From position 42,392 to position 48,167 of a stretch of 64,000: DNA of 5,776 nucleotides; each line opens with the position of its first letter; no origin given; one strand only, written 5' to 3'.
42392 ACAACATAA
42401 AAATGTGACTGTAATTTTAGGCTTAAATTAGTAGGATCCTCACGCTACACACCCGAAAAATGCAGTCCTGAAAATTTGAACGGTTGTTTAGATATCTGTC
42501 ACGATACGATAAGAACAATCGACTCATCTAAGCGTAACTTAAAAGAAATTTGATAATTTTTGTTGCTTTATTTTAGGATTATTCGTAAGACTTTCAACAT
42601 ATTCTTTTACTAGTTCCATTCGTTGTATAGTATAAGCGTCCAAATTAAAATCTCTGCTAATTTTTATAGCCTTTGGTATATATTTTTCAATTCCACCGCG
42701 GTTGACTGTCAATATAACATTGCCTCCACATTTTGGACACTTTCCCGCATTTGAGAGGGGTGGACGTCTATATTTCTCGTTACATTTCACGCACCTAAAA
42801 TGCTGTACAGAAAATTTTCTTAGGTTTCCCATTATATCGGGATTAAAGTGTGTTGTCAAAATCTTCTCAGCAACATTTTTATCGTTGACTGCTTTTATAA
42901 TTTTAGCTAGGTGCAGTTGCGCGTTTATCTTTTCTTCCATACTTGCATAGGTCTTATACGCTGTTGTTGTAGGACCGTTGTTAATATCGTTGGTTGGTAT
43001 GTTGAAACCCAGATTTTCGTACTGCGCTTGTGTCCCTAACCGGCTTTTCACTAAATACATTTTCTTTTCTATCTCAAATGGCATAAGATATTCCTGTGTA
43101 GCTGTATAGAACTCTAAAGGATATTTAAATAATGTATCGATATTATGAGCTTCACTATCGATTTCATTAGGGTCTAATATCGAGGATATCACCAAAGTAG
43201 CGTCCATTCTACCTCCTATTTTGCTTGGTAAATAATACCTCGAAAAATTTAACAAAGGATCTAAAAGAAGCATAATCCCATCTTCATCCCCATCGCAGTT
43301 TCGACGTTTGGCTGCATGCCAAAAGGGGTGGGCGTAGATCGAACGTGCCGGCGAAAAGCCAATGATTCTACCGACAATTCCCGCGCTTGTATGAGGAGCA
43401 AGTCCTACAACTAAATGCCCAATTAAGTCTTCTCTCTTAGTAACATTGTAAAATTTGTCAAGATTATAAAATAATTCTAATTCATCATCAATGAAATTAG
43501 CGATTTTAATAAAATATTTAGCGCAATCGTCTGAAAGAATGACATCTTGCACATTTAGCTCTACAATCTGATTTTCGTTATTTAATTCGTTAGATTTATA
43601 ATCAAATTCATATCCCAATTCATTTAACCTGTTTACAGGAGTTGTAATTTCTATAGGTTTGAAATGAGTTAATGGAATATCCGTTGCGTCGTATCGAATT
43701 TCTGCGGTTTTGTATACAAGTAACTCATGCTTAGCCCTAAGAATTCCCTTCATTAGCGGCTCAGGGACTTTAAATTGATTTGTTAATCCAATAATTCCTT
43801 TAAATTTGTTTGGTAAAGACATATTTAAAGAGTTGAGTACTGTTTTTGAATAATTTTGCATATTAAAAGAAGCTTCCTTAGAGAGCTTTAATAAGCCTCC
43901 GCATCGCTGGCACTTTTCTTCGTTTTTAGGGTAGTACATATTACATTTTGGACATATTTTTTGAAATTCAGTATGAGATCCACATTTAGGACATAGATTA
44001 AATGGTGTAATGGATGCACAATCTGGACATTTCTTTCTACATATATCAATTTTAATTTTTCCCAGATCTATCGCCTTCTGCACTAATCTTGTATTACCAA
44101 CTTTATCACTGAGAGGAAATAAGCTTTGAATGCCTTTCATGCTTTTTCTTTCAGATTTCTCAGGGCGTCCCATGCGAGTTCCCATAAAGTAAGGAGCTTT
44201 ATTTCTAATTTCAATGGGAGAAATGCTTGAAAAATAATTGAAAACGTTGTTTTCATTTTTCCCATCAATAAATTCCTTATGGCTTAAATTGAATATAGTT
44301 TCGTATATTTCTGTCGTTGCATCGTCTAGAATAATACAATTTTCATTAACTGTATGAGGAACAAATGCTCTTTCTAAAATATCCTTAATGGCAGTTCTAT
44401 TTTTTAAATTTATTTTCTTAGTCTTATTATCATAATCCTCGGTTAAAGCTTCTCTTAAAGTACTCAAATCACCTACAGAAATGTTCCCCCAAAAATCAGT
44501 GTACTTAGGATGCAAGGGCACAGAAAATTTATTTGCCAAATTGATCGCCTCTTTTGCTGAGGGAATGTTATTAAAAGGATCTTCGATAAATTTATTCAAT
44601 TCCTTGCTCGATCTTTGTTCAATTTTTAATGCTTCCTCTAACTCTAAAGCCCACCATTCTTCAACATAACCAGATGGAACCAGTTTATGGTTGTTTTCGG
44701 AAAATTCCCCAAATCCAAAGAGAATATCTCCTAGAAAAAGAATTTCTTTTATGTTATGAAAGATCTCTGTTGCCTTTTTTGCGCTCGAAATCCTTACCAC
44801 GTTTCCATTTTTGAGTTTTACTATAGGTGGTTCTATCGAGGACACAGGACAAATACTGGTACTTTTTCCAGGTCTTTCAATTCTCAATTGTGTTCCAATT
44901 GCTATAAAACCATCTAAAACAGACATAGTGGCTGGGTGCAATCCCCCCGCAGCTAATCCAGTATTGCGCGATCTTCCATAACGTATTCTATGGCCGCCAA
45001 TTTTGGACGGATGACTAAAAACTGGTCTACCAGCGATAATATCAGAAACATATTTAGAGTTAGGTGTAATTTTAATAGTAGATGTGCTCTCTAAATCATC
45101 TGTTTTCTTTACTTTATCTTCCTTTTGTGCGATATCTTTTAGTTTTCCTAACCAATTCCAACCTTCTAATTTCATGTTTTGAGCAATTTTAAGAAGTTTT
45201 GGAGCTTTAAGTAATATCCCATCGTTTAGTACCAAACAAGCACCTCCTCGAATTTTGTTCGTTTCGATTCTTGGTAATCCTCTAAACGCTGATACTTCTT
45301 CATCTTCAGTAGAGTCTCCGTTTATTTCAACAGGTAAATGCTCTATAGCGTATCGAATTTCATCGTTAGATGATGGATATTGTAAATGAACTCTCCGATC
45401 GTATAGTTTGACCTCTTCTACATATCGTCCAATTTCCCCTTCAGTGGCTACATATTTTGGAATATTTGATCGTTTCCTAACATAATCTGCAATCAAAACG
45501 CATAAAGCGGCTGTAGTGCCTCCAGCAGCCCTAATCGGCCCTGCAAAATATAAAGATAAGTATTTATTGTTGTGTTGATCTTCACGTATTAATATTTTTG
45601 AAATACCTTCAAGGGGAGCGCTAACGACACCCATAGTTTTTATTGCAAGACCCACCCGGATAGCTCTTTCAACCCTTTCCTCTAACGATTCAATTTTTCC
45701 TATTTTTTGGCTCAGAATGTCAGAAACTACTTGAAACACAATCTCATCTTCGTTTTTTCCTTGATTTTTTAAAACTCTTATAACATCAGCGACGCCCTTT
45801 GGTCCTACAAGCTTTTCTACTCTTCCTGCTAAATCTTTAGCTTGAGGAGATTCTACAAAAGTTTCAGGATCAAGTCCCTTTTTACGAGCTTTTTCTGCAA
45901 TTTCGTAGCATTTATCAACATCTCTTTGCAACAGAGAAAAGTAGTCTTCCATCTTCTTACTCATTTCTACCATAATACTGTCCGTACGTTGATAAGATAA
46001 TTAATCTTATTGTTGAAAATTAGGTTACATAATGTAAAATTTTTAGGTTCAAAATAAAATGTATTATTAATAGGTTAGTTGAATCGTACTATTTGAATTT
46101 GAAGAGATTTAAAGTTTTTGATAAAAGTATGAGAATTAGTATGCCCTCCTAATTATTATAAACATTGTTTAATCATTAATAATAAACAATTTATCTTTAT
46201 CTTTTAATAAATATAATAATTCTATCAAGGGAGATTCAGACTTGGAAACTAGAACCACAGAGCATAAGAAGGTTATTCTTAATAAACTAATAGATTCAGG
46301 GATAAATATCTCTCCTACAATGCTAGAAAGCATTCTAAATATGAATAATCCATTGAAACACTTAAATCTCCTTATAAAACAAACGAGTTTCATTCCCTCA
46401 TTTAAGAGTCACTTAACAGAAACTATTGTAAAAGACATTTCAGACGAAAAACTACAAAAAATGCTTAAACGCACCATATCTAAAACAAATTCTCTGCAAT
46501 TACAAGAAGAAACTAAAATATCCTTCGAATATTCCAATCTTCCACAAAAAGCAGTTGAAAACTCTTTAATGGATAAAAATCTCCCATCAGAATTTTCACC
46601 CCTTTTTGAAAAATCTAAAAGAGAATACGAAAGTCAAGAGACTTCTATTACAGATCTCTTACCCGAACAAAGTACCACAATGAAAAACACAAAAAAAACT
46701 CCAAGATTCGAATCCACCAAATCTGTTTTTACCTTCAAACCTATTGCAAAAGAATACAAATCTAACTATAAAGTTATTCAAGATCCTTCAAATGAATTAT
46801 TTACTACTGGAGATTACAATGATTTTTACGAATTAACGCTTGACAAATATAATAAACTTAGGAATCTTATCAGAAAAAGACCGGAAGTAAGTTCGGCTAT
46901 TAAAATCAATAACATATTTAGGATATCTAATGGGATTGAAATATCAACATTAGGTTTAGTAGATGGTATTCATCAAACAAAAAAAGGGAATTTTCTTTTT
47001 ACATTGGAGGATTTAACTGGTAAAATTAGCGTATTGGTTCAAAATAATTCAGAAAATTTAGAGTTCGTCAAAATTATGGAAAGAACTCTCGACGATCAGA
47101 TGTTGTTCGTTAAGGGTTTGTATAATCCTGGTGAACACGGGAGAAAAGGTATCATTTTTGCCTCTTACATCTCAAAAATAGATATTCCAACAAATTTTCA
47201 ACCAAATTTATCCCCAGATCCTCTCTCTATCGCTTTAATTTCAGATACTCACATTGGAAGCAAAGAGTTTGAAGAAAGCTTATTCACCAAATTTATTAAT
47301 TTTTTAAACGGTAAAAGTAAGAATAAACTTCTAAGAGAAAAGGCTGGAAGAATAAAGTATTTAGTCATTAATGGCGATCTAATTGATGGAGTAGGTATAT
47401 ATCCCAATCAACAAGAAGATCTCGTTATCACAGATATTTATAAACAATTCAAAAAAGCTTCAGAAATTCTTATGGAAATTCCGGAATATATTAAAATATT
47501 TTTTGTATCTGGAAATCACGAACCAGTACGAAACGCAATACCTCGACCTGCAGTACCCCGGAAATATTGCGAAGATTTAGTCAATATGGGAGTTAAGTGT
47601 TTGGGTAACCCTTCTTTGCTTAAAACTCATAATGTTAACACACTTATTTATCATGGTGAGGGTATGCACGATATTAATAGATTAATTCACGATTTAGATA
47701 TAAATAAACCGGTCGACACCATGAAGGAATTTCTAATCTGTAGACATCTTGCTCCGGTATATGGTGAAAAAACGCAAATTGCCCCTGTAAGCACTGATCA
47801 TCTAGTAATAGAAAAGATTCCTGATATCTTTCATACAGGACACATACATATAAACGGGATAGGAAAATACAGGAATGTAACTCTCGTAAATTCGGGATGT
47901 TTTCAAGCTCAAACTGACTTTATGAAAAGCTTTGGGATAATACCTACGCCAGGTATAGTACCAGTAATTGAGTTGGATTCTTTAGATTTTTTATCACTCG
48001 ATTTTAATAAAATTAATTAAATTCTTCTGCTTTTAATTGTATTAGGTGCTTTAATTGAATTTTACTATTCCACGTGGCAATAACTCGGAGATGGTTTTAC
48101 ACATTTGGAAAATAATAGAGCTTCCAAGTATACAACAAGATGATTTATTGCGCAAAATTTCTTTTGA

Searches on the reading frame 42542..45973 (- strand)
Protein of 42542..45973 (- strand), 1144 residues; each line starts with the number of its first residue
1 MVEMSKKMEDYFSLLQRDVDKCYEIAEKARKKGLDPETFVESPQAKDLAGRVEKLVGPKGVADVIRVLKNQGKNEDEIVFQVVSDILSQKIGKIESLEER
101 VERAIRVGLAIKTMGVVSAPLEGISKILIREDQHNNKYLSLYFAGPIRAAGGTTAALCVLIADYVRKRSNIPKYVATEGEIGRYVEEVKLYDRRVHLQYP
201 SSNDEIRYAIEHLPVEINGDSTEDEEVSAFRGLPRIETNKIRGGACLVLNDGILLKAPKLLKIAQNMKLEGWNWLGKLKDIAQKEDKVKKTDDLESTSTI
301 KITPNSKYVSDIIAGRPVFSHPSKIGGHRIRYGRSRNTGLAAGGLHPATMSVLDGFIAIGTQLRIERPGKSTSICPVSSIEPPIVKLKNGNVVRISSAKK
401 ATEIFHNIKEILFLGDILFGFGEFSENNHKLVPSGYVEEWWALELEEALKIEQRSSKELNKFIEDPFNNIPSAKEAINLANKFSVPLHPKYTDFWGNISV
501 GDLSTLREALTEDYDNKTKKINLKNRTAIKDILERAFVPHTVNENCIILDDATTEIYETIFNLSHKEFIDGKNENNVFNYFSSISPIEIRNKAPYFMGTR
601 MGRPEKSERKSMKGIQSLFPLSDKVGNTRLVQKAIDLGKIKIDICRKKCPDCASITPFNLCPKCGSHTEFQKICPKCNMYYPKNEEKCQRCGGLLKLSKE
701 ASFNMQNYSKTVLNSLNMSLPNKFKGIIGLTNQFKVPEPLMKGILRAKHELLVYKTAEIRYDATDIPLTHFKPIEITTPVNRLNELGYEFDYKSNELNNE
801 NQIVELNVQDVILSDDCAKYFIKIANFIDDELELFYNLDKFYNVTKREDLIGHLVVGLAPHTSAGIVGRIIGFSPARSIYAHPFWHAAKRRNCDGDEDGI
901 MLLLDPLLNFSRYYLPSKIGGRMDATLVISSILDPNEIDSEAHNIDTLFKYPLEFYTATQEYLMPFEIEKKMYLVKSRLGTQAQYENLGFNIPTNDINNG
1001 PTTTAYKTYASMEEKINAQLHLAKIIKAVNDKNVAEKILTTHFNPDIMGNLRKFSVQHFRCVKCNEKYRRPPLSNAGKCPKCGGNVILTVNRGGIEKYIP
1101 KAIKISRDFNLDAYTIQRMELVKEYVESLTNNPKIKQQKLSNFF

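Call 56: search_protein_families(library=pfam, proteins=[window:42542-45973:-], max_evalue=0.0001)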
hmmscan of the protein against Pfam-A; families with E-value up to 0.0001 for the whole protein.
window:42542-45973:- (1144 aa): 3 families
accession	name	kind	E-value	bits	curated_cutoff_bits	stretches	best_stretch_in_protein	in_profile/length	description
PF24846.1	PolC_DP2_cat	-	3.9e-132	440.2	24.3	1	721-1015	5-299/299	DNA polymerase II large subunit DP2, catalytic domain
PF24844.1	PolC_DP2_central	-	1.1e-123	413.3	24.3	1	298-679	4-368/372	DNA polymerase II large subunit DP2, central domain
PF03833.19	PolC_DP2_N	-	7.7e-105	350.3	24.3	1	10-279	1-269/271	DNA polymerase II large subunit DP2, N-terminal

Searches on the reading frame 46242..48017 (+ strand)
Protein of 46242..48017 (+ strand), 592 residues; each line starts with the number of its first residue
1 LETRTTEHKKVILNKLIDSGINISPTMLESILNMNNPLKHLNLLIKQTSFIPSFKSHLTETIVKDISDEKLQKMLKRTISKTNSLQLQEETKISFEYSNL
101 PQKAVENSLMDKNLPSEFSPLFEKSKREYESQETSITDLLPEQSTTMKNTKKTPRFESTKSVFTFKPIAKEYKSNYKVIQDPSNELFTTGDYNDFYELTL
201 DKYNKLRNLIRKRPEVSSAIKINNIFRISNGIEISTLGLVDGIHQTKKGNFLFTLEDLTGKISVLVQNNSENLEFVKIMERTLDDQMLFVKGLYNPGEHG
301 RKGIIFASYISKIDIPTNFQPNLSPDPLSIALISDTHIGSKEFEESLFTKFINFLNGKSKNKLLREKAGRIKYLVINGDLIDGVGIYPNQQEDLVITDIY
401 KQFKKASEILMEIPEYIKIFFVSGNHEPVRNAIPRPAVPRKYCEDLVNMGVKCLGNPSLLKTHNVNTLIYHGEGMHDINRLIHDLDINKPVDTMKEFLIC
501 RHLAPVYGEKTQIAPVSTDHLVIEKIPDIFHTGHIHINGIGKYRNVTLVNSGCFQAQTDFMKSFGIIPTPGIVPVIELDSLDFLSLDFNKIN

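Call 56: search_protein_families(library=pfam, proteins=[window:46242-48017:+], max_evalue=0.0001)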
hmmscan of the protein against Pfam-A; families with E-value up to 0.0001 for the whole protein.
window:46242-48017:+ (592 aa): 3 families
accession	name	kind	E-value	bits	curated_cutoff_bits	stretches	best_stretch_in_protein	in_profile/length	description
PF04042.21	DNA_pol_E_B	-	1.2e-12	48.1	29.1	1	330-533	1-202/210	DNA polymerase alpha/epsilon subunit B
PF00149.33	Metallophos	-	3.2e-12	47.7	21.5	1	329-537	2-190/191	Calcineurin-like phosphoesterase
PF12850.12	Metallophos_2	-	1.6e-05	25.4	27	0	329-558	2-139/154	Calcineurin-like phosphoesterase superfamily domain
